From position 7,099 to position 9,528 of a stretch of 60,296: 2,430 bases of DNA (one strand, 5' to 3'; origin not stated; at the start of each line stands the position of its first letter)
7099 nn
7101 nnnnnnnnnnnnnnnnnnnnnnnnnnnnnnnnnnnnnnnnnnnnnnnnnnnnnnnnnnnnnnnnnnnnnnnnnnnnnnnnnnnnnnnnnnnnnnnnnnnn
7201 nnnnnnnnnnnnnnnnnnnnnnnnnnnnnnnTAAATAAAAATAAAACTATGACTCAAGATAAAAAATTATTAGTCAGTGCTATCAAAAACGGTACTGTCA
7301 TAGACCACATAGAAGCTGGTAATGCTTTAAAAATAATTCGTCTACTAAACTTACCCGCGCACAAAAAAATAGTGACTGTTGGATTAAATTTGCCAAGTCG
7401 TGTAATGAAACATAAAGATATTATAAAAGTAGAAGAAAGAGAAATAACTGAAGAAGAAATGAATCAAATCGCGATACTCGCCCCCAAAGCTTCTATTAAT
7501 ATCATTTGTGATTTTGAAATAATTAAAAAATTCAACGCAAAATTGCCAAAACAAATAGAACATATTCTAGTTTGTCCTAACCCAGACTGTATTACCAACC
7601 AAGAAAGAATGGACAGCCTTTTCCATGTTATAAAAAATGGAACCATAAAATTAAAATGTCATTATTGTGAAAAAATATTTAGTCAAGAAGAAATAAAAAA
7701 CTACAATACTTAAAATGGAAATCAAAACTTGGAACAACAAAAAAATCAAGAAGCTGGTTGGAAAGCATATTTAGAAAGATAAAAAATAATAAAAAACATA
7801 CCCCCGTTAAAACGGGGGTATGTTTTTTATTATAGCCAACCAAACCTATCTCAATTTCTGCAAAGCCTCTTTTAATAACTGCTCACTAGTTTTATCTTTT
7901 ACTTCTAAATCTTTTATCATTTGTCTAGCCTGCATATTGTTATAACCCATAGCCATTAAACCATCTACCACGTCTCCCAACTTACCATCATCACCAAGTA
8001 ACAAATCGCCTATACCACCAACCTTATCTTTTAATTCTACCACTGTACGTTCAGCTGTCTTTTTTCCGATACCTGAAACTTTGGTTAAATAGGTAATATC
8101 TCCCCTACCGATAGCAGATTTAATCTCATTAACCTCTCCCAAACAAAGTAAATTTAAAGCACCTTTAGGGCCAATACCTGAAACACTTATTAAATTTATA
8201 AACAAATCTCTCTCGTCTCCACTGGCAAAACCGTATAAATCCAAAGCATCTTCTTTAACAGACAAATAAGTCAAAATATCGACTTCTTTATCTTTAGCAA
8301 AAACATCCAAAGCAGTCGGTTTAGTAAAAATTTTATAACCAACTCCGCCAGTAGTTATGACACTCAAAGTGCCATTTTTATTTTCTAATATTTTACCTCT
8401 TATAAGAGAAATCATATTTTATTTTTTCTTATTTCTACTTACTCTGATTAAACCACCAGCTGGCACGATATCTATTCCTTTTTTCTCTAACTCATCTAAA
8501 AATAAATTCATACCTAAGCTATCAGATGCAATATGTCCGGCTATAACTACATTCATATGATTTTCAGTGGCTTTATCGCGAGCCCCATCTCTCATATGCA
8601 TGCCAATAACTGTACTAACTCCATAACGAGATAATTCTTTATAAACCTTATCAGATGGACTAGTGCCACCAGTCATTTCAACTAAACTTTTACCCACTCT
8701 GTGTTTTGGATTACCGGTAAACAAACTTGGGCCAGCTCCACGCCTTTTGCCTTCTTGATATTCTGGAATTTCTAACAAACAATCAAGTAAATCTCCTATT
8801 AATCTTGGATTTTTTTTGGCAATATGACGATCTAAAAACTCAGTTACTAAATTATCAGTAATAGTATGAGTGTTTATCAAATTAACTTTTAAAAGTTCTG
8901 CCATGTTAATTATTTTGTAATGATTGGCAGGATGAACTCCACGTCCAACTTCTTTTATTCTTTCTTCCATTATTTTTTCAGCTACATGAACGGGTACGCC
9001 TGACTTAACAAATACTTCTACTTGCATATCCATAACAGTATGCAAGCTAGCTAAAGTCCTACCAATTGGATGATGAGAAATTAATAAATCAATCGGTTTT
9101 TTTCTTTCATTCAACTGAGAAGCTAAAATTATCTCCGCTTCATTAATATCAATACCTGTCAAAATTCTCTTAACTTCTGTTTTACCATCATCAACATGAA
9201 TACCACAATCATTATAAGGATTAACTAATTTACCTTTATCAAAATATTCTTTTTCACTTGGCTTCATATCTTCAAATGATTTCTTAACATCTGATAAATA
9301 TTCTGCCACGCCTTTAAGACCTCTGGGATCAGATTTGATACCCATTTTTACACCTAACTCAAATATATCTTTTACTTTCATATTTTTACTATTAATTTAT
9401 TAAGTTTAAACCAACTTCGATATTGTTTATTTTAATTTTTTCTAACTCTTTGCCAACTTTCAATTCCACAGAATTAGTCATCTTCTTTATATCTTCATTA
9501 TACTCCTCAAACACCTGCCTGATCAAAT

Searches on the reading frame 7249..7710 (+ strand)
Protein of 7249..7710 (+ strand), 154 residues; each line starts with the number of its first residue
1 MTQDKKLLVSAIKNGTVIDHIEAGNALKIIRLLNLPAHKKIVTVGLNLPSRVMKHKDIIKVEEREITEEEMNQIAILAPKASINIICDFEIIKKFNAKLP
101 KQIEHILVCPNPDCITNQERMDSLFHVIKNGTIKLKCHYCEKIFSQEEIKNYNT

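Call 34: search_protein_families(library=pfam, proteins=[window:7249-7710:+], max_evalue=0.00001)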
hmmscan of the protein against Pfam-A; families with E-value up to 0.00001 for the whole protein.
window:7249-7710:+ (154 aa): 2 families
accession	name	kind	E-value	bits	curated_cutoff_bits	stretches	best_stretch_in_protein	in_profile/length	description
PF01948.23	PyrI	-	6.8e-30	103.6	25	1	8-96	2-91/93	Aspartate carbamoyltransferase regulatory chain, allosteric domain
PF02748.20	PyrI_C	-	5.6e-19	68.2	23.4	1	102-149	1-48/48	Aspartate carbamoyltransferase regulatory chain, metal binding domain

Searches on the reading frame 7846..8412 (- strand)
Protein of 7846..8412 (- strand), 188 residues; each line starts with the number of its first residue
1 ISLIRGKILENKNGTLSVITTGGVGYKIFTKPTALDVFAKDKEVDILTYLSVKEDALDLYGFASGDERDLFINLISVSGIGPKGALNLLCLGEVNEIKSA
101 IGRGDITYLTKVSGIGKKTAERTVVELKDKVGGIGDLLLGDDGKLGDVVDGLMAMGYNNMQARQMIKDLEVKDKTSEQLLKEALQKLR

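Call 34: search_protein_families(library=pfam, proteins=[window:7846-8412:-], max_evalue=0.00001)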
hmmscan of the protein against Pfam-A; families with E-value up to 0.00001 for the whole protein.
window:7846-8412:- (188 aa): 3 families
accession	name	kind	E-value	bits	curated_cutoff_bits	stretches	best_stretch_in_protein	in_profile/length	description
PF14520.12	HHH_5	-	1.3e-13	51.6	27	1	71-129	1-57/57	Helix-hairpin-helix domain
PF01330.27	RuvA_N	-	1.4e-13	51.2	23.6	1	1-61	2-61/61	RuvA N terminal domain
PF07499.19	RuvA_C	-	2.5e-08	34.7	24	1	145-187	3-46/47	RuvA, C-terminal domain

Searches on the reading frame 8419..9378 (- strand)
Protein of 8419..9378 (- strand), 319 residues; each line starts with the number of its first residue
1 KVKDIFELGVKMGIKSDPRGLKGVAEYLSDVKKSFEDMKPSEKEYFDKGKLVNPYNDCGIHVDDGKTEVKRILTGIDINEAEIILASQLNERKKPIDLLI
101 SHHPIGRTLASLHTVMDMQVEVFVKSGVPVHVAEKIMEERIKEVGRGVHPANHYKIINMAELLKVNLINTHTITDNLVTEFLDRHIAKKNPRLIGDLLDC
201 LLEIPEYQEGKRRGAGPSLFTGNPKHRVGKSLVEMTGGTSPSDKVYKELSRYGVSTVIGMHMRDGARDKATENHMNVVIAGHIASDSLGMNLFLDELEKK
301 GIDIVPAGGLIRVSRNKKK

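Call 34: search_protein_families(library=pfam, proteins=[window:8419-9378:-], max_evalue=0.00001)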
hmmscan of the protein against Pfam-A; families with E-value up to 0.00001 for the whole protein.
window:8419-9378:- (319 aa): 1 family
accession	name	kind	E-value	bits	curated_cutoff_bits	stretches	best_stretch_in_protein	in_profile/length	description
PF01784.24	DUF34_NIF3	-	2.7e-09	37.4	23.4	0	51-105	18-67/256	Duf34/NIF3 (NGG1p interacting factor 3)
